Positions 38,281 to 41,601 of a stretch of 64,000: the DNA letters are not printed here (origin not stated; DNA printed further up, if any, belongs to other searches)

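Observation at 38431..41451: Covalently fused double PilB/GspE secretion ATPase (1006 aa)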

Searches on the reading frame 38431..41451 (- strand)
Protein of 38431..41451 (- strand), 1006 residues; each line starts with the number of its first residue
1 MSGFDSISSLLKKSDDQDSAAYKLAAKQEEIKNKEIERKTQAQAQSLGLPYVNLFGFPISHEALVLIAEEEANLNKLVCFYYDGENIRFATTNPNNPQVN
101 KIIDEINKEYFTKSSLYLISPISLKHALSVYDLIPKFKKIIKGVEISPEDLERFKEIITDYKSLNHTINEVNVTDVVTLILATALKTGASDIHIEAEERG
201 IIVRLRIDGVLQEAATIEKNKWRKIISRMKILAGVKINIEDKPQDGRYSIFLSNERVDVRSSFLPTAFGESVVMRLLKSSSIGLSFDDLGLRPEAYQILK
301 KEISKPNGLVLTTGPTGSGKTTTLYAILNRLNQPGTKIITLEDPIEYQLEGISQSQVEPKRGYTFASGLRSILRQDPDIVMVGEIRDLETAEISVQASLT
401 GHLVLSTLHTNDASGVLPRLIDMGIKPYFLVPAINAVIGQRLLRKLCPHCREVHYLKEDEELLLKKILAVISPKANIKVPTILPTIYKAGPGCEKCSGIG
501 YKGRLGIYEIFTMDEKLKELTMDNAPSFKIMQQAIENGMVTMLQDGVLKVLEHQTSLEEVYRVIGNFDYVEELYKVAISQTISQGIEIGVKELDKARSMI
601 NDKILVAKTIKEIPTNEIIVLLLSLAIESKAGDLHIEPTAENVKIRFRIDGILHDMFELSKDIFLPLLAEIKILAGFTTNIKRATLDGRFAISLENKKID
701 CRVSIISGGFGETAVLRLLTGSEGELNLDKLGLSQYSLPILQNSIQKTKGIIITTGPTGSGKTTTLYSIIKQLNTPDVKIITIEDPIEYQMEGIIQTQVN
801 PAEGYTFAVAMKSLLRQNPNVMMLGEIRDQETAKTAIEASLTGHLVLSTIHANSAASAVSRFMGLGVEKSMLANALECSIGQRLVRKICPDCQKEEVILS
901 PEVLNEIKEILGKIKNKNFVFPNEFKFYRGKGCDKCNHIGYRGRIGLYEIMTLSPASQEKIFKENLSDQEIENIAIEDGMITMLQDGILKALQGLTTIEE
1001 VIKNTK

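Call 3: search_protein_families(library=pfam, proteins=[window:38431-41451:-], max_evalue=0.01)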
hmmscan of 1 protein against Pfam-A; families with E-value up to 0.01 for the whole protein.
window:38431-41451:- (1006 aa): 40 families (the best 25 are shown)
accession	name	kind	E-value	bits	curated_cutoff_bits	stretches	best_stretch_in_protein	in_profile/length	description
PF00437.27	T2SSE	-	1.3e-231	768.2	24.9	2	173-562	8-370/370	Type II/IV secretion system protein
PF25199.1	nSTAND_NTPase5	-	2.5e-10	40.8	34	2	302-350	36-85/145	Novel STAND NTPase 5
PF13401.12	AAA_22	-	2.4e-09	38.1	27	1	747-784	3-40/130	AAA domain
PF20720.3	nSTAND3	-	4.8e-09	36.5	27.2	2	302-345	12-55/155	Novel STAND NTPase 3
PF04851.21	ResIII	-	3.8e-08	33.9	22.5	1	742-776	16-50/164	Type III restriction enzyme, res subunit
PF13173.12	AAA_14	-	7.1e-08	32.9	27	1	750-842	3-86/129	AAA domain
PF12775.13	AAA_7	-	1.5e-07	31.6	25.8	0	296-339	22-65/181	P-loop containing dynein motor region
PF13604.12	AAA_30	-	4.7e-07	30.2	27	0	297-340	8-51/191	AAA domain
PF00004.35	AAA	-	8.3e-07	29.9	21.2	0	310-338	1-26/131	ATPase family associated with various cellular activities (AAA)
PF00005.33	ABC_tran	-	2.3e-06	28.7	25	0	751-790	13-52/137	ABC transporter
PF02492.25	cobW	-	3.4e-06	27.2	20.7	0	752-782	3-34/180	CobW/HypB/UreG, nucleotide-binding domain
PF16796.11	Microtub_bd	-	8.9e-06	26.1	27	0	741-774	83-111/155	Microtubule binding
PF13191.12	AAA_16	-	1e-05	26.6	32.6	0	305-335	21-52/167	AAA ATPase domain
PF01935.23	DUF87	-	1.1e-05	26.1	23.2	0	314-339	30-56/220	Helicase HerA, central domain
PF13245.12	AAA_19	-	2.1e-05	25.1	25.1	0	307-335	11-39/134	AAA domain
PF05157.20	MshEN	-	0.00045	20.6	23.1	1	47-110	1-64/90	MshEN domain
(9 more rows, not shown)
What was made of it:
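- On PilT-like secretion ATPase superfamily (Pfam PF00437 T2SSE): 768 bits against a 24.9 cut-off, in two stretches (call 3).
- On PilB/GspE extension-type ATPases: PF05157 scores 20.6 bits against a 23.1 cut-off (call 3).
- Checked: Family hits: Pfam PF00437 T2SSE matches in 2 stretches, E 1.3e-231 (call 3).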

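Call 4: search_protein_families(library=ncbifam, proteins=[window:38431-41451:-], max_evalue=0.001)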
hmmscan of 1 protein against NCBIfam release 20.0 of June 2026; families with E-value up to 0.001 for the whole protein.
window:38431-41451:- (1006 aa): 46 families (the best 25 are shown)
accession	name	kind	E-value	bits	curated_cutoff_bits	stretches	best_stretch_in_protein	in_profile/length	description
TIGR02533.1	type_II_gspE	equivalog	4.8e-276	916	630.25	2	100-563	34-485/486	type II secretion system ATPase GspE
TIGR02538.1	type_IV_pilB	equivalog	7.8e-261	866.6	675.65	2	13-563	23-561/564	type IV-A pilus assembly ATPase PilB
NF007755.0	PRK10436.1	equivalog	1.6e-232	772.2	617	2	149-566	61-461/465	type II secretion system protein GspE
NF053534.1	T4PilAsmATPsTfpB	equivalog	1.7e-226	753.2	850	2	20-564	49-582/584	type IV pilus assembly ATPase TfpB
NF041000.1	ATPase_ComGA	equivalog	2.4e-146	485.8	300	2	180-444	3-266/267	competence type IV pilus ATPase ComGA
TIGR01420.1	pilT_fam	subfamily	2.2e-99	333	319.1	2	180-423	5-242/343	PilT/PilU family type 4a pilus ATPase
TIGR02525.1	plasmid_TraJ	equivalog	2.5e-52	178.1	368.3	2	271-423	119-272/372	plasmid transfer ATPase TraJ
TIGR02524.1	dot_icm_DotB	equivalog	2.8e-44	151.8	463.3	2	733-876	117-270/358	Dot/Icm type IV secretion system ATPase DotB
NF058587.1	archaellum_moto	equivalog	2.5e-34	119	550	2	752-868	278-399/527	archaellum flagellar ATPase motor FlaI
TIGR02782.1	TrbB_P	equivalog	2.2e-31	109.3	304.55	2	738-870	126-260/303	P-type conjugative transfer ATPase TrbB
TIGR02788.1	VirB11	equivalog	1.6e-28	99.7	249.95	2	740-879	136-278/308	P-type DNA transfer ATPase VirB11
NF010407.0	PRK13833.1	subfamily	6.6e-27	94.8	499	2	739-871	135-268/323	conjugal transfer protein TrbB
NF010469.0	PRK13894.1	subfamily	1.7e-26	93.3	508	2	740-882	141-284/320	conjugal transfer ATPase TrbB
TIGR03819.1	heli_sec_ATPase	hypoth_equivalog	1.8e-25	89.9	373.15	2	739-880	169-315/340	TadA family conjugal transfer-associated ATPase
NF053672.1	bindosome_BasE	exception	6.9e-22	77.9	1000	2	310-420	273-388/512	bindosome assembly system ATPase subunit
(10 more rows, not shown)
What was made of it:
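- On PilB/GspE extension-type ATPases: The N-terminus aligns to PilB models from residue 13 (call 4).
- On ComGA competence ATPase: The whole-protein 486 bits is the sum of the two units (call 4).
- Checked: NCBIfam GspE and PilB models also match in 2 stretches (call 4).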
